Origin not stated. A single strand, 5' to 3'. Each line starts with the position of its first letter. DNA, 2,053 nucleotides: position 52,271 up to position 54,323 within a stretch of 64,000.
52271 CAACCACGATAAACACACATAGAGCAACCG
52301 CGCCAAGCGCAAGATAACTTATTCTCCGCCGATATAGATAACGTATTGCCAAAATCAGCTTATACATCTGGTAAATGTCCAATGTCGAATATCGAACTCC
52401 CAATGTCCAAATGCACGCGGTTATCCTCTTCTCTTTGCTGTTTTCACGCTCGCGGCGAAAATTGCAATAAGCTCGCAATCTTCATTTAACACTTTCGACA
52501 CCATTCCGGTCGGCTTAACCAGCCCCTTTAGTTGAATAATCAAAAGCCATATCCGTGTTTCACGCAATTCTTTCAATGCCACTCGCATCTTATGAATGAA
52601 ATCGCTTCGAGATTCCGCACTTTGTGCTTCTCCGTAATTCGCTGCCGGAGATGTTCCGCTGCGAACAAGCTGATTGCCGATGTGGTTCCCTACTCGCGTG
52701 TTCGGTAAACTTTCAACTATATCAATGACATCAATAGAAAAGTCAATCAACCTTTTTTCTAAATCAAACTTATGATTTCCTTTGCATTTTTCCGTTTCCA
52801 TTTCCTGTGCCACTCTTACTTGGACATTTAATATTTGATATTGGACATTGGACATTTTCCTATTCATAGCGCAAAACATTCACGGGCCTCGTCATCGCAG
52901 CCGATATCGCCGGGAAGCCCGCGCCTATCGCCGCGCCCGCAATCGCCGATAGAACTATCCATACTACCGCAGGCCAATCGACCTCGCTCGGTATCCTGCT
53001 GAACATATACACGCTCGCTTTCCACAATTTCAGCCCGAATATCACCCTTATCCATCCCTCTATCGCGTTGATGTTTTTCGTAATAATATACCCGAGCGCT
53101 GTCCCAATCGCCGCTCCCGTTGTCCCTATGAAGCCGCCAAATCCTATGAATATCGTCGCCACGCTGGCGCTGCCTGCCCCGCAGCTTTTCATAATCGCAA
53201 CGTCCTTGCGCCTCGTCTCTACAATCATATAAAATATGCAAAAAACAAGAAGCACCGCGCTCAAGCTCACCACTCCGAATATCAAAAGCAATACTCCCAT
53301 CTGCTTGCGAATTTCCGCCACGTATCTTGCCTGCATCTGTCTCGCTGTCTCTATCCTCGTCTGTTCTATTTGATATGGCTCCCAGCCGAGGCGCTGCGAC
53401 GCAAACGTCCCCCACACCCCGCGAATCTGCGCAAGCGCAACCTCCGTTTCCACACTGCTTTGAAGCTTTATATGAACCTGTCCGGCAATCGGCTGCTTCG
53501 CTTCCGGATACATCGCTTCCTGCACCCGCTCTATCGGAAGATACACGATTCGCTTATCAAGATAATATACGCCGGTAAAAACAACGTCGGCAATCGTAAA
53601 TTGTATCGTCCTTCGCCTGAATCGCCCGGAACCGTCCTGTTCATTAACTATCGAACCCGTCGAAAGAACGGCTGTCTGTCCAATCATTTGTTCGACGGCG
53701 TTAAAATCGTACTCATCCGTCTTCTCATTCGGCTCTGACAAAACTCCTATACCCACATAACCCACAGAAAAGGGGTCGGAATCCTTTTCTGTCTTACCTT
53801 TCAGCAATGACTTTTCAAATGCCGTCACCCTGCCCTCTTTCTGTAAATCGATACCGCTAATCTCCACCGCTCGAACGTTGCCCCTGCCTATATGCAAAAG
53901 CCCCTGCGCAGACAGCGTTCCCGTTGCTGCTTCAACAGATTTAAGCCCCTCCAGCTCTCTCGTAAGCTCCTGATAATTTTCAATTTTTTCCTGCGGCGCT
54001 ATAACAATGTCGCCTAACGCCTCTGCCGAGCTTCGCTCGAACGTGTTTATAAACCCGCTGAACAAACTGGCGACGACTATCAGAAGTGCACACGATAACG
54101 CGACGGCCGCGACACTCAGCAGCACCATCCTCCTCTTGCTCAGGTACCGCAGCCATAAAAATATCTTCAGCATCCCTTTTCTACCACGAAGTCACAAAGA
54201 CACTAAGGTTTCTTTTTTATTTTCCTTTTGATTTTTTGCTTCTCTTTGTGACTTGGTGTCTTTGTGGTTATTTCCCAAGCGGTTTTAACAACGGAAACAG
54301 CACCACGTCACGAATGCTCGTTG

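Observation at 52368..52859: rRNA-IVS-type four-helix-bundle gene, bracketed by ~40-nt inverted heptad arms, fills exactly the gap between two lol permease genes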

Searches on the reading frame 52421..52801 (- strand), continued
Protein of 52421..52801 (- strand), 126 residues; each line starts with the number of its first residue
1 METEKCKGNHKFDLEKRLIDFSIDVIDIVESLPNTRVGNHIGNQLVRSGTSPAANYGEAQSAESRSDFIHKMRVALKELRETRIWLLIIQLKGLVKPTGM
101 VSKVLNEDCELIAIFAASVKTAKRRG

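Call 104: get_annotated_region(hit=H10, flank=600)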
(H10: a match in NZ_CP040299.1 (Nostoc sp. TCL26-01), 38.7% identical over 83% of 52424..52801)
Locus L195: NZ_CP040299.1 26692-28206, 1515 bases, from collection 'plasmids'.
description: Nostoc sp. TCL26-01 plasmid pTCL26-01_B, complete sequence
organism: Nostoc sp. TCL26-01 (NCBI taxid 2576904)
taxonomy: Bacteria; Cyanobacteriota; Cyanophyceae; Nostocales; Nostocaceae; Nostoc; Nostoc sp. TCL26-01
host: -; source: Leiosporoceros dussii,pure culture; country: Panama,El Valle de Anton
typing (MOB-suite, as given by PLSDB): mobilizable; relaxase MOBV
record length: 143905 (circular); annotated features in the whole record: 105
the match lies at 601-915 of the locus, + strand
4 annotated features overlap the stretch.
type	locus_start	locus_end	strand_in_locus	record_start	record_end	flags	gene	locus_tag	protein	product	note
CDS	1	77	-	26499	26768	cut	-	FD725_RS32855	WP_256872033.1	hypothetical protein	-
CDS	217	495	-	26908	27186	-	cas2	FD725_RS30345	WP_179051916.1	CRISPR-associated endonuclease Cas2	GO:0043571 - maintenance of CRISPR repeat elements [Evidence IEA]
CDS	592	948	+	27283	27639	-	-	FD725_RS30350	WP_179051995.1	four helix bundle protein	-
CDS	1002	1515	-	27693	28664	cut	cas1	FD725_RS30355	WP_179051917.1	CRISPR-associated endonuclease Cas1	GO:0043571 - maintenance of CRISPR repeat elements [Evidence IEA]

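Call 105: get_annotated_region(hit=H15, flank=600)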
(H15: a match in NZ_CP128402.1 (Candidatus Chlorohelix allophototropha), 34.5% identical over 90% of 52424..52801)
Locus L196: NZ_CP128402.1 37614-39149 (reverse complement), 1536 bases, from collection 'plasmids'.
description: Candidatus Chlorohelix allophototropha isolate L227-S17 plasmid unnamed2, complete sequence
organism: Candidatus Chlorohelix allophototropha (NCBI taxid 3003348)
taxonomy: Bacteria; Chloroflexota; Chloroflexia; Candidatus Chloroheliales; Candidatus Chloroheliaceae; Candidatus Chlorohelix; Candidatus Chlorohelix allophototropha
host: -; source: Single colony of Candidatus Chlorohelix allophototropha from a non-axenic enrichment (subculture 19.9); ...; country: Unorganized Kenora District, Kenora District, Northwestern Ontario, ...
typing (MOB-suite, as given by PLSDB): non-mobilizable
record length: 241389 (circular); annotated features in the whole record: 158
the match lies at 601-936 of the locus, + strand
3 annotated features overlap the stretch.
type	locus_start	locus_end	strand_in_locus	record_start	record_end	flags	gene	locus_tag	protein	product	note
CDS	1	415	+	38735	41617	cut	-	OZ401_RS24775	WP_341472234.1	DUF1156 domain-containing protein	-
CDS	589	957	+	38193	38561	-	-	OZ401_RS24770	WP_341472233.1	four helix bundle protein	-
CDS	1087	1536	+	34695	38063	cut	-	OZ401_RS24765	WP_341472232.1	Swt1 family HEPN domain-containing protein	-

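Call 106: get_annotated_region(hit=H16, flank=600)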
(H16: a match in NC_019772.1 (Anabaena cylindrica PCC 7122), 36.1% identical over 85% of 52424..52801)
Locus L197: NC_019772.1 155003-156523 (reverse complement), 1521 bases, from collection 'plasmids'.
description: Anabaena cylindrica PCC 7122 plasmid pANACY.01, complete sequence
organism: Anabaena cylindrica PCC 7122 (NCBI taxid 272123)
taxonomy: Bacteria; Cyanobacteriota; Cyanophyceae; Nostocales; Nostocaceae; Anabaena; Anabaena cylindrica; Anabaena cylindrica PCC 7122
host: -; source: water, most likely pond; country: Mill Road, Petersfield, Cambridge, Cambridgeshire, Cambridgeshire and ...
typing (MOB-suite, as given by PLSDB): conjugative; replicon rep_cluster_345; relaxase MOBP; mating-pair formation MPF_T
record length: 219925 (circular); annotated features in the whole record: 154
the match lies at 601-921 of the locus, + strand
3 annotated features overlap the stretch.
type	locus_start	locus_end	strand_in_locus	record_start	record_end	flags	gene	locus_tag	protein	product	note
CDS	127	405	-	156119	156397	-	cas2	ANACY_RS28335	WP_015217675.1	CRISPR-associated endonuclease Cas2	GO:0043571 - maintenance of CRISPR repeat elements [Evidence IEA]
CDS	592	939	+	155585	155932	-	-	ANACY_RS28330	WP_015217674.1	four helix bundle protein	-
CDS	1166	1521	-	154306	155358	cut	cas1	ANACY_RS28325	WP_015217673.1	CRISPR-associated endonuclease Cas1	GO:0043571 - maintenance of CRISPR repeat elements [Evidence IEA]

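Call 107: get_annotated_region(hit=H21, flank=600)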
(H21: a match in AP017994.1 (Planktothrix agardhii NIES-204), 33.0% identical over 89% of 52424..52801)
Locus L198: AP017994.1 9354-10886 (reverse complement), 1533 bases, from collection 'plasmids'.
description: Planktothrix agardhii NIES-204 plasmid plasmid3 DNA, complete sequence
organism: Planktothrix agardhii NIES-204 (NCBI taxid 282423)
taxonomy: Bacteria; Cyanobacteriota; Cyanophyceae; Oscillatoriales; Microcoleaceae; Planktothrix; Planktothrix agardhii; Planktothrix agardhii NIES-204
host: -; source: -; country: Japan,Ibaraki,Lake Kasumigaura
typing (MOB-suite, as given by PLSDB): non-mobilizable
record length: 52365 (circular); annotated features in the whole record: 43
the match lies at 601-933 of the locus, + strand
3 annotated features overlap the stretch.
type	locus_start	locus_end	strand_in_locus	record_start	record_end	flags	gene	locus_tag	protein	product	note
CDS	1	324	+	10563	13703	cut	-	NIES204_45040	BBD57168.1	helicase domain protein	-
CDS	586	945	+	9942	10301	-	-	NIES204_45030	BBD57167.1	hypothetical protein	-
CDS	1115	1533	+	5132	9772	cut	-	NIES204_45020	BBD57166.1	hypothetical protein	-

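Call 108: get_annotated_region(hit=H24, flank=600)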
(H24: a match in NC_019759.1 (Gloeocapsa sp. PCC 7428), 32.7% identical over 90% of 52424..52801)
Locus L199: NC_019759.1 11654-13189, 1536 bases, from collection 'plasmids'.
description: Gloeocapsa sp. PCC 7428 plasmid pGLO7428.03, complete sequence
organism: Gloeocapsa sp. PCC 7428 (NCBI taxid 1173026)
taxonomy: Bacteria; Cyanobacteriota; Cyanophyceae; Chroococcales; Chroococcaceae; Gloeocapsa; Gloeocapsa sp. PCC 7428
host: -; source: -; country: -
typing (MOB-suite, as given by PLSDB): mobilizable; replicon rep_cluster_1726; relaxase MOBV
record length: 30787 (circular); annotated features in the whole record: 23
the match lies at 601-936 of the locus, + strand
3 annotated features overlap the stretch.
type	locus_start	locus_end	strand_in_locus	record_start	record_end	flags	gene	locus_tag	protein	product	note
CDS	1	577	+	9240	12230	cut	-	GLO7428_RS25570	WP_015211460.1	DUF1156 domain-containing protein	-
CDS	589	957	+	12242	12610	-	-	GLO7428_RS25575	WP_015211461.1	four helix bundle protein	-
CDS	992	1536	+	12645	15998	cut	-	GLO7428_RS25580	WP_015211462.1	Swt1 family HEPN domain-containing protein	-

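Call 109: get_annotated_region(hit=H11, flank=600)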
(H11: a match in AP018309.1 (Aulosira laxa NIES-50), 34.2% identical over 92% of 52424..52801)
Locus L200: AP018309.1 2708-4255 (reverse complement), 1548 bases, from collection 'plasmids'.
description: Aulosira laxa NIES-50 plasmid plasmid2 DNA, complete genome
organism: Aulosira laxa NIES-50 (NCBI taxid 1541988)
taxonomy: Bacteria; Cyanobacteriota; Cyanophyceae; Nostocales; Fortieaceae; Aulosira; Aulosira laxa; Aulosira laxa NIES-50
host: -; source: -; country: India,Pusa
typing (MOB-suite, as given by PLSDB): conjugative; relaxase MOBF; mating-pair formation MPF_T
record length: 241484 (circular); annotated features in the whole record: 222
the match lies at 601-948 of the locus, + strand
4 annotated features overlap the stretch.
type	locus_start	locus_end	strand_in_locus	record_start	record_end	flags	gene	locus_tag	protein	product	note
CDS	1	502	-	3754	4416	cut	-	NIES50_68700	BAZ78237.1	hypothetical protein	-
CDS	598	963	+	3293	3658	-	-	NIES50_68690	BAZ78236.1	hypothetical protein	-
CDS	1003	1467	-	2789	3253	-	-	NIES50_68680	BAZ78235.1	hypothetical protein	-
CDS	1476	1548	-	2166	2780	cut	-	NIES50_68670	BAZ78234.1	hypothetical protein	-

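Call 114: search_protein_representatives(protein=window:52424-52801:-)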
Query: 126 residues. Proteins with E-value up to 0.001 (for the whole library): 9126; up to 1e-10: 2323; up to 1e-30: 28. The best 150 are listed.
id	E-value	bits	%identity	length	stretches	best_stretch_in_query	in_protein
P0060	1.3e-43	164.1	64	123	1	7-124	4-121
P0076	2.3e-43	163.3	68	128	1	5-124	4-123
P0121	8.8e-37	142.1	57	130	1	5-124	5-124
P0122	2.4e-36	140.7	61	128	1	5-124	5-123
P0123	2.5e-35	137.4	71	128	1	10-98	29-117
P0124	5.3e-35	136.3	57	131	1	8-124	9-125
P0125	2.0e-34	134.5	61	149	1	10-112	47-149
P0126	2.9e-34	133.9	60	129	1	9-125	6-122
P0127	3.4e-34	133.7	52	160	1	3-124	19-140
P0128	9.7e-34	132.3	68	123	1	4-94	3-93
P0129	2.0e-33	131.2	56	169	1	7-125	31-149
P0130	2.7e-33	130.8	54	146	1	11-125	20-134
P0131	3.5e-33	130.5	74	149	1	9-94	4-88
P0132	5.2e-33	129.9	50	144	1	10-126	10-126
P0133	8.8e-33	129.2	60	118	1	10-124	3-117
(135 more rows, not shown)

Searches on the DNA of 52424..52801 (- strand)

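Call 57: search_rna_families(sources=[L108, L110, L115, L117, L104, L105, L107, L109, L131, L155, L168, L101, L102, L103, L106, L111, L119, L122, L127, L133], threshold=gathering)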
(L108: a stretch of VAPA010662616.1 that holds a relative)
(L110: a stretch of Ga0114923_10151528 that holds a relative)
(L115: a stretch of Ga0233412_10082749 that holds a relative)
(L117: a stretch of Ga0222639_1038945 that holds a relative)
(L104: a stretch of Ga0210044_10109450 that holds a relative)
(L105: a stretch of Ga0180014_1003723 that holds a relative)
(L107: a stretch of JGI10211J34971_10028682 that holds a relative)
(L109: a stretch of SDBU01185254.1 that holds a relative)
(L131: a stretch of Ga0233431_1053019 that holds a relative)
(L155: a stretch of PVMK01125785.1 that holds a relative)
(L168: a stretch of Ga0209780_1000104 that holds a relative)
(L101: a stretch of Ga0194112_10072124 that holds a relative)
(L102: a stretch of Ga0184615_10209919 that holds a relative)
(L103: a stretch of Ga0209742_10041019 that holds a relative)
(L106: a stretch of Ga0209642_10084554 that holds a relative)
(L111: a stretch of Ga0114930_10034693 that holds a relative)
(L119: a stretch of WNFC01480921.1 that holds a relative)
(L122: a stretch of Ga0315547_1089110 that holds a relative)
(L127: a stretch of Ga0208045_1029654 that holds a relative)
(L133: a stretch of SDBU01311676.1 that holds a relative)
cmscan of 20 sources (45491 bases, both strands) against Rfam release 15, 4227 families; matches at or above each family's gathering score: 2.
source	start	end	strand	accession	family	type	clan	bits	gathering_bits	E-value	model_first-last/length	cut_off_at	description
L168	3080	3152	-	RF00005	tRNA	Gene; tRNA;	CL00001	62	29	3.5e-11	1-71/71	no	tRNA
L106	1053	1097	+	RF01687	Acido-Lenti-1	Gene; sRNA;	-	45.2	37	3.7e-07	1-46/46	no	Acido-Lenti-1 RNA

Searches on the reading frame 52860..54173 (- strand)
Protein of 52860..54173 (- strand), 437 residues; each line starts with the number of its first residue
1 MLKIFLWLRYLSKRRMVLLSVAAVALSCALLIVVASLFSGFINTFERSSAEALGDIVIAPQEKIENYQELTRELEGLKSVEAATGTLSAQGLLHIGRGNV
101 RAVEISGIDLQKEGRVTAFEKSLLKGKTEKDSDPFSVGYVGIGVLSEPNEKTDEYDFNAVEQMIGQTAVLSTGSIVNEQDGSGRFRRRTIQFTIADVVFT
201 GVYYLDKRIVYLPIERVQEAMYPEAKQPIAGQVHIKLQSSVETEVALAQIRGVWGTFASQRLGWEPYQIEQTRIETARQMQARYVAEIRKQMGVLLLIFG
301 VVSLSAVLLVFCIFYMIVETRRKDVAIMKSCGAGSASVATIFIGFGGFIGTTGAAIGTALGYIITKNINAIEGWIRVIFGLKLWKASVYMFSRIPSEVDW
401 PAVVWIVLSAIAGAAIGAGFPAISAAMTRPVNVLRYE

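Call 5: search_protein_families(library=pfam, proteins=[window:52860-54173:-])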
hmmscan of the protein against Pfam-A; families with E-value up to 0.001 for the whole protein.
window:52860-54173:- (437 aa): 2 families
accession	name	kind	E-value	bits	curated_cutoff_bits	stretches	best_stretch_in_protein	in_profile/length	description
PF02687.27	FtsX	-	2.9e-09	37.4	25.5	1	297-429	2-118/120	FtsX-like permease C-terminal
PF12704.14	MacB_PCD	-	6.7e-07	30.2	27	1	18-251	2-205/207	MacB-like periplasmic core domain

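Call 72: search_protein_families(library=ncbifam, proteins=[window:52863-54173:-], max_evalue=0.00001)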
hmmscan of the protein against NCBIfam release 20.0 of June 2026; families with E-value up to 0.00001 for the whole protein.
window:52863-54173:- (437 aa): 5 families
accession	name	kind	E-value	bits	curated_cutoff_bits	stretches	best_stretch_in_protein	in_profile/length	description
TIGR02212.1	lolCE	equivalog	6e-44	150.6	362.45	1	16-437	23-411/411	lipoprotein-releasing ABC transporter permease subunit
NF008357.0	PRK11146.1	exception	6.5e-25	87.8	439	1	291-434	271-411/414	lipoprotein-releasing ABC transporter permease subunit LolE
TIGR02213.1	lolE_release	exception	5e-22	78.3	540.35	1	18-434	25-408/411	lipoprotein-releasing ABC transporter permease subunit LolE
NF008076.0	PRK10814.1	exception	6.1e-13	48.5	473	1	289-437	263-399/399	lipoprotein-releasing ABC transporter permease subunit LolC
TIGR03434.1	ADOP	subfamily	5.6e-07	28.1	622.3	1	192-435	174-400/803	ADOP family duplicated permease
